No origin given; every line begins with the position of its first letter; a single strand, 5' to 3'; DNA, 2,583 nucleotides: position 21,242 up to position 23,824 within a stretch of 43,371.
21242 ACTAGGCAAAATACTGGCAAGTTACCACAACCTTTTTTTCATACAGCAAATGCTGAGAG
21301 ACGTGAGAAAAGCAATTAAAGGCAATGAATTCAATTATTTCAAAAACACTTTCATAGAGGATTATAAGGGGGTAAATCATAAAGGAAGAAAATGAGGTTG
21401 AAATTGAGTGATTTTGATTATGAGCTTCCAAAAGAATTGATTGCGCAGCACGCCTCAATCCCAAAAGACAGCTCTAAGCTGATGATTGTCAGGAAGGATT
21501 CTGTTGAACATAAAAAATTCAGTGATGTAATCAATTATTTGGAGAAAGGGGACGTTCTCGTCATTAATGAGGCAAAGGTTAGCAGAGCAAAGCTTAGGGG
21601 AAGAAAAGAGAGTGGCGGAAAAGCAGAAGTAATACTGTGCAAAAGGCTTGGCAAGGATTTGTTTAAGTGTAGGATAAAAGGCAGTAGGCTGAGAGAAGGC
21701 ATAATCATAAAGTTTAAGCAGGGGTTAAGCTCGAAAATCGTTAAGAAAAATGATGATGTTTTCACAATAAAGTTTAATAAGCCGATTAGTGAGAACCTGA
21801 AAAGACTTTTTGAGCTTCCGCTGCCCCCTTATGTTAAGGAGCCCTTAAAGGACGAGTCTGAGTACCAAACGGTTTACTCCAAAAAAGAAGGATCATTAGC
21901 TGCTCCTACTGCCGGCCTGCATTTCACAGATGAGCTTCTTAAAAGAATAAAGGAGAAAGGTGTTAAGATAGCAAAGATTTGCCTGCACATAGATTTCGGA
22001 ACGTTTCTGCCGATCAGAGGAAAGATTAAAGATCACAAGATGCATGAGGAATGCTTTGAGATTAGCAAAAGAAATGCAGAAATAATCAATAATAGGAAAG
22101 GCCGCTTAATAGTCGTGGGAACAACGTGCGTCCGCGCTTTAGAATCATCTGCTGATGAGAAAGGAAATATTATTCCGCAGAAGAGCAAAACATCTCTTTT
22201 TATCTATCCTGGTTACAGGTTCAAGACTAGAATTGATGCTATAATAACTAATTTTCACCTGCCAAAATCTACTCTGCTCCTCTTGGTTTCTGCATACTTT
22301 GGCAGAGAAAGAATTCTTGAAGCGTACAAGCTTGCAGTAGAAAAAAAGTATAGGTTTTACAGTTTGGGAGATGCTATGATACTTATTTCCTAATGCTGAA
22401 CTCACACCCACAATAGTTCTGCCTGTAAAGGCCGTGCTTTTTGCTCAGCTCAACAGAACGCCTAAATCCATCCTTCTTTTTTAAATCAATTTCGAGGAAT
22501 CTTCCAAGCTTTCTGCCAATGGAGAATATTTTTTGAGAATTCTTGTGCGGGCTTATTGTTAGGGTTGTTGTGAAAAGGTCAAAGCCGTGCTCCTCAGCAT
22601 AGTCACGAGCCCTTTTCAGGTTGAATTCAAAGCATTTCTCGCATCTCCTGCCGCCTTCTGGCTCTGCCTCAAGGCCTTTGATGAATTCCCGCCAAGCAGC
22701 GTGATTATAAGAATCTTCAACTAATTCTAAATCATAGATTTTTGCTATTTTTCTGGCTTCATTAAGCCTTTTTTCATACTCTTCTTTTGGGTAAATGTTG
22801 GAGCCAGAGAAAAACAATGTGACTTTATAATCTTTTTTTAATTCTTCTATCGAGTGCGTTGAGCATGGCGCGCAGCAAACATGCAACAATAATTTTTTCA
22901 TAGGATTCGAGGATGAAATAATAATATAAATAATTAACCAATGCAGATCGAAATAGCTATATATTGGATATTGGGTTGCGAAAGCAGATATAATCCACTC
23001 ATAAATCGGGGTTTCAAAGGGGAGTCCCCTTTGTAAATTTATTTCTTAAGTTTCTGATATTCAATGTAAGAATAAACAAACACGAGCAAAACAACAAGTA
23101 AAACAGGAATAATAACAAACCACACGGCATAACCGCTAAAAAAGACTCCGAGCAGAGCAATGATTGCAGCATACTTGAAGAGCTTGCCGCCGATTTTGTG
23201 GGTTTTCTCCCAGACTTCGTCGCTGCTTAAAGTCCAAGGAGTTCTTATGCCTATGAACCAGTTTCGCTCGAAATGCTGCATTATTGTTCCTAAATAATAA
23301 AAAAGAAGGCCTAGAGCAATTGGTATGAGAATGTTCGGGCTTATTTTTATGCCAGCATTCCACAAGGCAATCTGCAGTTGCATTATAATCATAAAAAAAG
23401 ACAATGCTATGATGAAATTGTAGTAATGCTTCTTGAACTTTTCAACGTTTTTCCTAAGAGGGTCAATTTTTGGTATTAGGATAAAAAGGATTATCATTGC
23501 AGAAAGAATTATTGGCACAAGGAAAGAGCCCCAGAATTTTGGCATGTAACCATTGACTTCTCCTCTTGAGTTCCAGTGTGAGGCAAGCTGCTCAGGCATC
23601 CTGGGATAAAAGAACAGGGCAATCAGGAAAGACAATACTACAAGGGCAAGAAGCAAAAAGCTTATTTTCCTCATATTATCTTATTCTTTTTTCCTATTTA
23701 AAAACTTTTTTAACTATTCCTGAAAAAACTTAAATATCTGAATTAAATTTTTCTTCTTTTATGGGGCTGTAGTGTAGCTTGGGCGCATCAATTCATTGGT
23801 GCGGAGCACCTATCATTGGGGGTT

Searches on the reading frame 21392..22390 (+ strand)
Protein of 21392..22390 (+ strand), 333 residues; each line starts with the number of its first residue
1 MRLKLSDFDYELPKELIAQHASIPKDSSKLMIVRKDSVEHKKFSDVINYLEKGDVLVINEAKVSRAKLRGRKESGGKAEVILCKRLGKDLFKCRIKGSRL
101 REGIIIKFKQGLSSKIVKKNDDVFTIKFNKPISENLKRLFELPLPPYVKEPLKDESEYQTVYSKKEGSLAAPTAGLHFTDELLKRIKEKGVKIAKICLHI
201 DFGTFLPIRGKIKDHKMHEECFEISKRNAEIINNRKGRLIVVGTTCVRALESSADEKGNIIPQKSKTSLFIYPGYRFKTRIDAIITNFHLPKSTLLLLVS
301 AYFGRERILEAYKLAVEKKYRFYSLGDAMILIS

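Call 76: search_protein_families(library=pfam, proteins=[window:21392-22390:+], max_evalue=0.01)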
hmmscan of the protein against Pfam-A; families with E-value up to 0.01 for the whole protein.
window:21392-22390:+ (333 aa): 1 family
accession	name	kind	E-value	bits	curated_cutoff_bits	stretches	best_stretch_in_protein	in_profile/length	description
PF02547.20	Queuosine_synth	-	2.2e-110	369.2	25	1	5-331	1-322/322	Queuosine biosynthesis protein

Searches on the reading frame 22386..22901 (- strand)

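Call 76: search_protein_families(library=pfam, proteins=[window:22386-22901:-], max_evalue=0.01)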
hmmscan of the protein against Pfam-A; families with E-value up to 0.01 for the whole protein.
window:22386-22901:- (172 aa): 1 family
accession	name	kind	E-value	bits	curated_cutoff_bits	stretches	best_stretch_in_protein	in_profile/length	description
PF02677.20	QueH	-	7e-61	205.8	23.5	1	4-171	1-174/175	Epoxyqueuosine reductase QueH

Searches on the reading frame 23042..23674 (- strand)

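Call 76: search_protein_families(library=pfam, proteins=[window:23042-23674:-], max_evalue=0.01)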
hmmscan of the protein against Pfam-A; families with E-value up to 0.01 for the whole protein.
window:23042-23674:- (211 aa): 2 families
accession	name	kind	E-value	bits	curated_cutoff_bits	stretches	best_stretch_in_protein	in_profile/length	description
PF13630.11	SdpI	-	7.9e-20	71.2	28.2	1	136-202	3-71/71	SdpI/YfhL protein family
PF07853.16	DUF1648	-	5e-18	64.9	28.7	1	11-57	2-48/49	Domain of unknown function (DUF1648)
